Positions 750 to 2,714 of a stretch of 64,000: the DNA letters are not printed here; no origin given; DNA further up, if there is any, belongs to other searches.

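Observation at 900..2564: Single-polypeptide fusion of a PAPS-type carbohydrate sulfotransferase to a capsule-type glycosyltransferase in a glycan locus; cysC elsewhere in the window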

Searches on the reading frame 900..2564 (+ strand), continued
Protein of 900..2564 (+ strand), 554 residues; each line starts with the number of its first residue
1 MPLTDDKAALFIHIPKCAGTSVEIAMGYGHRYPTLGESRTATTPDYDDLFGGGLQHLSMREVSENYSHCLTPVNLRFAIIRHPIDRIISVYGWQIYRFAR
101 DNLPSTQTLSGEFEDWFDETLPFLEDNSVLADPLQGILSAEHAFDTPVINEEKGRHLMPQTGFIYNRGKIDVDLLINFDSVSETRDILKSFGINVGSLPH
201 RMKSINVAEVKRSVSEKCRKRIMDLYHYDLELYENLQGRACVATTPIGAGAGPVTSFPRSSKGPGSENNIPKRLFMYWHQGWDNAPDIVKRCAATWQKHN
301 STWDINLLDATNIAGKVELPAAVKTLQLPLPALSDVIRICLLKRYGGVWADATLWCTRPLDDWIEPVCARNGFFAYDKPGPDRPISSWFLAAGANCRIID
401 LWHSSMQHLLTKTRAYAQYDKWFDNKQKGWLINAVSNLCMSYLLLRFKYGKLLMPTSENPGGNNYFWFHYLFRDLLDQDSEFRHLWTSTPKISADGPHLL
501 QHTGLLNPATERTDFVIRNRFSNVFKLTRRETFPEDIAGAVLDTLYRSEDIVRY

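Call 12: find_encoding_contigs(protein=P0040, flank=8000, max_places=3)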
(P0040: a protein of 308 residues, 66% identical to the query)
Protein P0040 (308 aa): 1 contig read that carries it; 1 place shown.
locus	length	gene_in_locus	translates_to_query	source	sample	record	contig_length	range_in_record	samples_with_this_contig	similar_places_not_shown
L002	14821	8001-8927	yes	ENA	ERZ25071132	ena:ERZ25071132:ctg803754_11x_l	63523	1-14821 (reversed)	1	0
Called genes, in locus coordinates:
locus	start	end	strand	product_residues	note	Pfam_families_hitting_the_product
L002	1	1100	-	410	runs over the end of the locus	PF13579:Glyco_trans_4_4 (faint), PF00534:Glycos_transf_1, PF13692:Glyco_trans_1_4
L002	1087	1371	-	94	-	PF02397:Bac_transf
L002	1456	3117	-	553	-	PF01943:Polysacc_synt, PF13440:Polysacc_synt_3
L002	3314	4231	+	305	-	PF00685:Sulfotransfer_1 (weak), PF13469:Sulfotransfer_3 (weak)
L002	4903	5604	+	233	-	PF00535:Glycos_transf_2, PF10111:Glyco_tranf_2_2, PF13641:Glyco_tranf_2_3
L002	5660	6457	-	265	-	PF00685:Sulfotransfer_1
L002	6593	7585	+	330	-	PF00685:Sulfotransfer_1, PF13469:Sulfotransfer_3 (faint)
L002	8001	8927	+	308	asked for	PF03567:Sulfotransfer_2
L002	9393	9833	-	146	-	-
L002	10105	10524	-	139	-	PF27200:YjaZ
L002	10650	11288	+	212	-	PF01850:PIN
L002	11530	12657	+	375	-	PF13173:AAA_14, PF13635:DUF4143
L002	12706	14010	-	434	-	PF03721:UDPG_MGDP_dh_N, PF00984:UDPG_MGDP_dh, PF03720:UDPG_MGDP_dh_C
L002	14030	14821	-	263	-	?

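Call 18: find_related_loci(query=A1, collection=genome_contigs, flank=10000)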
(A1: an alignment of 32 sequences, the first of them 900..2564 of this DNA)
Query A1 (554 aa) in genome_contigs; peptide patterns used: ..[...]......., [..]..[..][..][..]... (x = any residue, [..] = any of these).
150 stretches matched a pattern; 51 encode a relative of the query (tblastn E <= 1e-3); 51 distinct loci.
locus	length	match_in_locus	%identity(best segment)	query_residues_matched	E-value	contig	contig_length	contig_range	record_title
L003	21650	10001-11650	73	1-550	0e+0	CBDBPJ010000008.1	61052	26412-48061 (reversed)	MAG: Gammaproteobacteria bacterium isolate bb6b15c1-335f-4c8a-84a7-a05bc1b1d3fd genome assembly, contig: contig_8, whole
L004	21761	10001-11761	60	1-548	0e+0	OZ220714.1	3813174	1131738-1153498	MAG: Gammaproteobacteria bacterium isolate 1a8f7f40-8cb6-4f94-a6e0-ecd99667d799 genome assembly, chromosome: 1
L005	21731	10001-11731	58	1-519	0e+0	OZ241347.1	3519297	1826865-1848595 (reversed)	MAG: Gammaproteobacteria bacterium isolate 902cf1fa-e630-4afc-8fc8-97bfb37d8fab genome assembly, chromosome: 1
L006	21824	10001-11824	57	1-549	0e+0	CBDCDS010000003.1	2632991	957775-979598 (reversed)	MAG: Gammaproteobacteria bacterium isolate 7018d805-9e79-4280-bfa5-16e89684b7f5 genome assembly, contig: contig_3, whole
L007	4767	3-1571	57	69-549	0e+0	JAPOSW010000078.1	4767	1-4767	MAG: Gammaproteobacteria bacterium isolate CAR2_bin_8 NODE_4425_length_4767_cov_7.63031, whole genome shotgun sequence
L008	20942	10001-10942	67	235-548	3e-142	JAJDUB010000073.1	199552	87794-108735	MAG: Gammaproteobacteria bacterium isolate jk18x1bzbins.61 k141_377040, whole genome shotgun sequence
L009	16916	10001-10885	68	254-548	7e-136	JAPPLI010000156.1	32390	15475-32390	MAG: Gammaproteobacteria bacterium isolate RHO3_bin_19 NODE_2587_length_32390_cov_8.293737, whole genome shotgun sequenc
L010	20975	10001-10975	66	222-548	1e-145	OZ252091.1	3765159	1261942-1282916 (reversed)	MAG: Gammaproteobacteria bacterium isolate f7934692-cb9f-4e17-b797-9e641a068a6d genome assembly, chromosome: 1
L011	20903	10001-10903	63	249-548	2e-126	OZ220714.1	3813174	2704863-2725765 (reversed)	MAG: Gammaproteobacteria bacterium isolate 1a8f7f40-8cb6-4f94-a6e0-ecd99667d799 genome assembly, chromosome: 1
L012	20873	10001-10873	65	260-550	3e-124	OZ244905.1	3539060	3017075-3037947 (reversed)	MAG: Gammaproteobacteria bacterium isolate a734ccac-b7d8-410a-8793-3c98b358ebc9 genome assembly, chromosome: 1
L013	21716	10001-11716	38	1-547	2e-118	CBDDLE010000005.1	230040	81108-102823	MAG: Hyphomicrobiales bacterium isolate 6ef8028f-91e4-47aa-8471-d071e6daa20a genome assembly, contig: contig_5, whole ge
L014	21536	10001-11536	36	1-546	1e-113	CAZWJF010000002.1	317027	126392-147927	MAG TPA_asm: uncultured Rhodoblastus sp. isolate binchicken_co168_246 genome assembly, contig: NODE_13_length_317027_cov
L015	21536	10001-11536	37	1-548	9e-112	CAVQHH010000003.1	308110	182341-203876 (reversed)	MAG: uncultured Alphaproteobacteria bacterium isolate MFD01138.bin.3.248 genome assembly, contig: contig_10889, whole ge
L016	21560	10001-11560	36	1-551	8e-110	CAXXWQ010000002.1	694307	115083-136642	MAG: uncultured Desulfosarcina sp. isolate addc1e71-6912-457b-9547-3a5b1613f324 genome assembly, contig: contig_2, whole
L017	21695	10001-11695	35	1-545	1e-99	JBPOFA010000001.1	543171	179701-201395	MAG: Marinosulfonomonas sp. isolate MAG_55 MAG_55_1, whole genome shotgun sequence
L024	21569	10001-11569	33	1-545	2e-88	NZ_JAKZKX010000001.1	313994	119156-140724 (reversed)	Fundidesulfovibrio agrisoli strain SG106 Scaffold1, whole genome shotgun sequence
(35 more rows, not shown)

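Call 24: search_protein_families(library=pfam, proteins=[L003:2053-7188:-, L003:7191-7946:-, L003:7943-8848:-, L003:8983-10014:+, L003:11662-13281:+, L003:1017-1700:-, L003:233-793:+, L003:13558-14325:+, L003:14330-15367:-, L003:15373-16173:+], max_evalue=0.001)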
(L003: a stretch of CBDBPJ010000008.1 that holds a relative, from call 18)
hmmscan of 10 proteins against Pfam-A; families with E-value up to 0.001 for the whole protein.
L003:2053-7188:- (1711 aa): 9 families
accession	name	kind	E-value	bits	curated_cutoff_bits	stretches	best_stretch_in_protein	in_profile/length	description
PF13692.12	Glyco_trans_1_4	-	1.2e-20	74.6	27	2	807-924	2-116/142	Glycosyl transferases group 1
PF08241.18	Methyltransf_11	-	9.2e-13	49.1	21.2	1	1576-1625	46-95/95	Methyltransferase domain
PF00534.26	Glycos_transf_1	-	2.7e-11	43.7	26.4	1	793-957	2-169/172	Glycosyl transferases group 1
PF13469.12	Sulfotransfer_3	-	1.1e-09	39.4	27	1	18-209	1-210/216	Sulfotransferase family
PF13649.12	Methyltransf_25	-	1.9e-07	32.1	27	1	1576-1621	50-97/97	Methyltransferase domain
PF13489.12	Methyltransf_23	-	1.5e-06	28.4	27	1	1521-1629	32-120/164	Methyltransferase domain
PF08242.18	Methyltransf_12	-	1.6e-05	26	30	1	1587-1622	59-97/98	Methyltransferase domain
PF13847.12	Methyltransf_31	-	6.4e-05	23.1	27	1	1580-1629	62-113/145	Methyltransferase domain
PF16808.10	PKcGMP_CC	-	0.00024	21.1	35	0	440-455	2-17/35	Coiled-coil N-terminus of cGMP-dependent protein kinase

L003:7191-7946:- (251 aa): 1 family
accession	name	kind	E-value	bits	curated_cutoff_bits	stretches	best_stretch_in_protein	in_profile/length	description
PF00005.33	ABC_tran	-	2e-22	80.7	25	1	52-184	1-136/137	ABC transporter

L003:7943-8848:- (301 aa): 1 family
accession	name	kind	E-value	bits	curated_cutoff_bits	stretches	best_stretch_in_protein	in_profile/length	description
PF01061.29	ABC2_membrane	-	1.9e-12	47.6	26.9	1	60-261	3-209/211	ABC-2 type transporter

L003:8983-10014:+ (343 aa): 1 family
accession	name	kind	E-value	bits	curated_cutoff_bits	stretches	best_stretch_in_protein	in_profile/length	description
PF00953.26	Glycos_transf_4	-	5.3e-27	95.2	27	1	79-233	3-159/160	Glycosyl transferase family 4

L003:11662-13281:+ (539 aa): 0 families

L003:1017-1700:- (227 aa): 7 families
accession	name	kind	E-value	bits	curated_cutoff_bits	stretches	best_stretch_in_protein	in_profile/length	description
PF13649.12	Methyltransf_25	-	2e-07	32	27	1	50-156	1-96/97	Methyltransferase domain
PF03848.20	TehB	-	4.4e-06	26.7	20.4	1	22-83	6-67/193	Tellurite resistance protein TehB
PF13489.12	Methyltransf_23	-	5.6e-06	26.6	27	1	37-171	13-124/164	Methyltransferase domain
PF13847.12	Methyltransf_31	-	3e-05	24.2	27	1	45-107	2-66/145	Methyltransferase domain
PF08241.18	Methyltransf_11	-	8.1e-05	23.6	21.2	1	51-156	1-90/95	Methyltransferase domain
PF09445.16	Methyltransf_15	-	8.5e-05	22.6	22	1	49-113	3-61/165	RNA cap guanine-N2 methyltransferase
PF05724.17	TPMT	-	0.00025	21.2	26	1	50-161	41-153/218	Thiopurine S-methyltransferase (TPMT)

L003:233-793:+ (186 aa): 0 families

L003:13558-14325:+ (255 aa): 1 family
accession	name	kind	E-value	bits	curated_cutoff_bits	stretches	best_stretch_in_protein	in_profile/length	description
PF13469.12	Sulfotransfer_3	-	4.2e-18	66.8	27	1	7-197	2-213/216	Sulfotransferase family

L003:14330-15367:- (345 aa): 2 families
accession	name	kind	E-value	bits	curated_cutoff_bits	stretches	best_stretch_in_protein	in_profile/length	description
PF00685.33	Sulfotransfer_1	-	1.1e-06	28.7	22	1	143-252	90-194/255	Sulfotransferase domain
PF13469.12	Sulfotransfer_3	-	4.1e-05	24.4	27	0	47-74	3-30/216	Sulfotransferase family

L003:15373-16173:+ (266 aa): 2 families
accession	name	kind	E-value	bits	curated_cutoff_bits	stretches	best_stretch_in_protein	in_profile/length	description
PF00685.33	Sulfotransfer_1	-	1.3e-18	67.7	22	1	85-253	93-252/255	Sulfotransferase domain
PF13469.12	Sulfotransfer_3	-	0.0002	22.1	27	0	86-191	128-213/216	Sulfotransferase family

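Call 28: predict_structure(alignment_id=A1)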
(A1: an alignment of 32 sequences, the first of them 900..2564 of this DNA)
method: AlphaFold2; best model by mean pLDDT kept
length: 554 residues; sequences in the alignment: 32
mean_pLDDT: 86.1   pTM: 0.84
mean pLDDT of the five models: 86.1, 84.8, 83.6, 83.1, 82.7
residues with pLDDT >= 90: 336; 70-90: 147; 50-70: 45; < 50: 26
segments of 3 or more residues with pLDDT < 50: 247-265, 448-450
pLDDT, mean of each block of 10 residues (from residue 1): 86 89 89 72 89 92 92 93 93 81 79 94 92 92 86 92 94 94 93 87 67 90 97 93 61 36 58 97 94 96 97 95 88 95 98 95 90 90 90 96 95 85 67 68 52 69 83 94 94 92 94 93 86 85 90 49
secondary structure, 60 per line:
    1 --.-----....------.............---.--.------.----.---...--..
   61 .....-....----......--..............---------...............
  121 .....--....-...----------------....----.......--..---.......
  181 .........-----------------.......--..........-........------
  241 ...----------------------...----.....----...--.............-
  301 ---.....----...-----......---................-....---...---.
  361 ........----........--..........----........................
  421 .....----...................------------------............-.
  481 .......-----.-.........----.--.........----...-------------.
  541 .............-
elements in order: E9-12 H19-31 H59-65 H67-70 E75-80 H83-96 H106-125 H128-131 H152-155 H160-164 E174-177 H178-189 H207-213 H216-225 H227-234 E241-243 E273-277 H287-299 E304-308 H321-326 H330-345 E347-350 E354-356 H360-368 E373-380 E383-392 H397-425 H430-448 H467-478 H480-487 H495-503 H511-519 E524-526 H541-553

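Call 30: fold_search(model_id=the predicted structure, library=pdb)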
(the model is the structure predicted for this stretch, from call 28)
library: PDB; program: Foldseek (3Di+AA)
matches with E <= 10: 299; with E <= 0.001: 10
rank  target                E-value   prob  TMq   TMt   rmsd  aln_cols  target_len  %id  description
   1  8x4m                  1.0e-05  1.00  0.22  0.27   9.5       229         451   14  Crystal structure of the glycosyltransferase domain of Legionella SetA in complex with UPD (released 2025-02-19)
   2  8x4k                  2.1e-05  1.00  0.23  0.28  13.7       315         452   12  Crystal structure of the glycosyltransferase domain of Legionella SetA in complex with UPDGlc (released 2025-02-19)
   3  8x4j                  1.0e-04  1.00  0.22  0.27  10.5       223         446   15  Crystal structure of the glycosyltransferase domain of Legionella SetA (unbound) (released 2025-02-19)
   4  8ovt_C                1.8e-04  1.00  0.20  0.35  15.9       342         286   12  Crystal structure of the ligand-free YeGT glycosyltransferase (released 2024-05-15)
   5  9n3s_B                2.1e-04  1.00  0.20  0.29   8.2       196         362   17  Crystal structure of the fungal mannosyltransferase Och1 reveals active site primed for N-glycan binding (released 2025-08-13)
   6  9n3s_A                2.3e-04  1.00  0.22  0.32   4.6       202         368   17  Crystal structure of the fungal mannosyltransferase Och1 reveals active site primed for N-glycan binding (released 2025-08-13)
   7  8ovt_A                2.4e-04  1.00  0.20  0.35  15.9       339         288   12  Crystal structure of the ligand-free YeGT glycosyltransferase (released 2024-05-15)
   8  8ovt_B                2.8e-04  1.00  0.20  0.35  15.9       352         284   12  Crystal structure of the ligand-free YeGT glycosyltransferase (released 2024-05-15)
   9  8ovs_AAA              5.2e-04  1.00  0.20  0.36  13.7       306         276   13  Crystal structure of YeGT glycosyltransferase with bound UDP (released 2024-05-22)
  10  8ovs_BBB              8.8e-04  1.00  0.20  0.36  13.9       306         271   13  Crystal structure of YeGT glycosyltransferase with bound UDP (released 2024-05-22)
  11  4mix_B                1.1e-03  1.00  0.19  0.35  13.4       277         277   13  PaToxG Glycosyltransferase (released 2013-10-16)
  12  4mix_A                2.2e-03  1.00  0.19  0.35  14.8       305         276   12  PaToxG Glycosyltransferase (released 2013-10-16)
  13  9bon_B                5.7e-03  0.95  0.19  0.20  17.7       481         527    8  Crystal structure of glucosyltransferase (GTD) domain of TpeL (released 2024-08-07)
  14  3jt1                  7.7e-03  0.57  0.19  0.21  23.2       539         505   10  Legionella pneumophila glucosyltransferase Lgt1, UDP-bound form (released 2010-02-02)
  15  6rtg                  1.0e-02  0.98  0.25  0.27  13.3       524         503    9  Crystal structure of the UDP-bound glycosyltransferase domain from the YGT toxin (released 2020-03-18)
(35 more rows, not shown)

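Call 50: find_encoding_contigs(protein=P0020, flank=10000, max_places=1)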
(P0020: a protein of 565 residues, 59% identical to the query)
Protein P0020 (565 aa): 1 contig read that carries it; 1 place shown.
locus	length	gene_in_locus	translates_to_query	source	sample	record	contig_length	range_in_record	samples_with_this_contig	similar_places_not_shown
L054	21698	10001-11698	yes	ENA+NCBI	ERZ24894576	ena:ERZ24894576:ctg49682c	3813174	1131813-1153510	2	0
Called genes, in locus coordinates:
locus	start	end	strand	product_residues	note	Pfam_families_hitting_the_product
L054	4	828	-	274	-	PF01678:DAP_epimerase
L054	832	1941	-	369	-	PF00924:MS_channel_2nd, PF21082:MS_channel_3rd, PF24956:Msl2-3_C (weak)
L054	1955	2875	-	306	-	PF01963:TraB_PrgY_gumN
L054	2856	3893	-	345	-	PF00933:Glyco_hydro_3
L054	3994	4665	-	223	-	PF26618:DUF8196 (weak), PF18743:AHJR-like (weak)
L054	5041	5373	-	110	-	-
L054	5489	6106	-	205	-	PF18743:AHJR-like (weak)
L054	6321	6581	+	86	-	-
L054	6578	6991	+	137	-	PF01850:PIN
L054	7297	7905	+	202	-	PF26618:DUF8196 (weak)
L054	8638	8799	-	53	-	-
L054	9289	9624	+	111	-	-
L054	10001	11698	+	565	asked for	PF03567:Sulfotransfer_2, PF05704:Caps_synth, PF04488:Gly_transf_sug (weak), PF05704:Caps_synth (weak)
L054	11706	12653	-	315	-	PF00685:Sulfotransfer_1, PF13469:Sulfotransfer_3 (weak)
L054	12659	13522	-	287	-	PF13641:Glyco_tranf_2_3, PF00535:Glycos_transf_2, PF10111:Glyco_tranf_2_2, PF20691:TAGT (faint), PF13632:Glyco_trans_2_3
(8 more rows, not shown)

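Call 51: find_encoding_contigs(protein=P0038, flank=10000, max_places=1)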
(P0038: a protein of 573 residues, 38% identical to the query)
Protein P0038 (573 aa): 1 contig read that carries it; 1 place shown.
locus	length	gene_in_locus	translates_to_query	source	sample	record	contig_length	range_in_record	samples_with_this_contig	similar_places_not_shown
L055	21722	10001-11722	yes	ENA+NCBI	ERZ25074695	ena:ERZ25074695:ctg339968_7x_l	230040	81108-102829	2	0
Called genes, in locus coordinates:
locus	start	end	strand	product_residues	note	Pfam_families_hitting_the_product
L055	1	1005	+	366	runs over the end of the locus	PF00535:Glycos_transf_2, PF13641:Glyco_tranf_2_3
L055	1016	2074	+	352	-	PF01073:3Beta_HSD, PF01370:Epimerase, PF02719:Polysacc_synt_2, PF04321:RmlD_sub_bind, PF07993:NAD_binding_4, PF16363:GDP_Man_Dehyd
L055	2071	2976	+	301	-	PF01370:Epimerase, PF02719:Polysacc_synt_2 (weak), PF04321:RmlD_sub_bind, PF16363:GDP_Man_Dehyd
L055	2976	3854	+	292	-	PF00483:NTP_transferase, PF12804:NTP_transf_3 (weak)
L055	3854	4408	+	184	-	PF00908:dTDP_sugar_isom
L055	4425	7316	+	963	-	-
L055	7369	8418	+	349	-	PF05159:Capsule_synth (weak)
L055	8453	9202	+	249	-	PF01061:ABC2_membrane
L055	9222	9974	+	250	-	PF00005:ABC_tran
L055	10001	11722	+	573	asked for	PF03567:Sulfotransfer_2, PF05704:Caps_synth, PF04488:Gly_transf_sug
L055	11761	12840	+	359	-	PF01757:Acyl_transf_3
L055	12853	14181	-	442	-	PF10983:DUF2793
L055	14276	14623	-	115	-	PF00665:rve, PF13683:rve_3, PF13333:rve_2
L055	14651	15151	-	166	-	PF13276:HTH_21, PF00665:rve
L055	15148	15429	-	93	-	PF01527:HTH_Tnp_1, PF13542:HTH_Tnp_ISL3 (weak), PF13384:HTH_23 (weak)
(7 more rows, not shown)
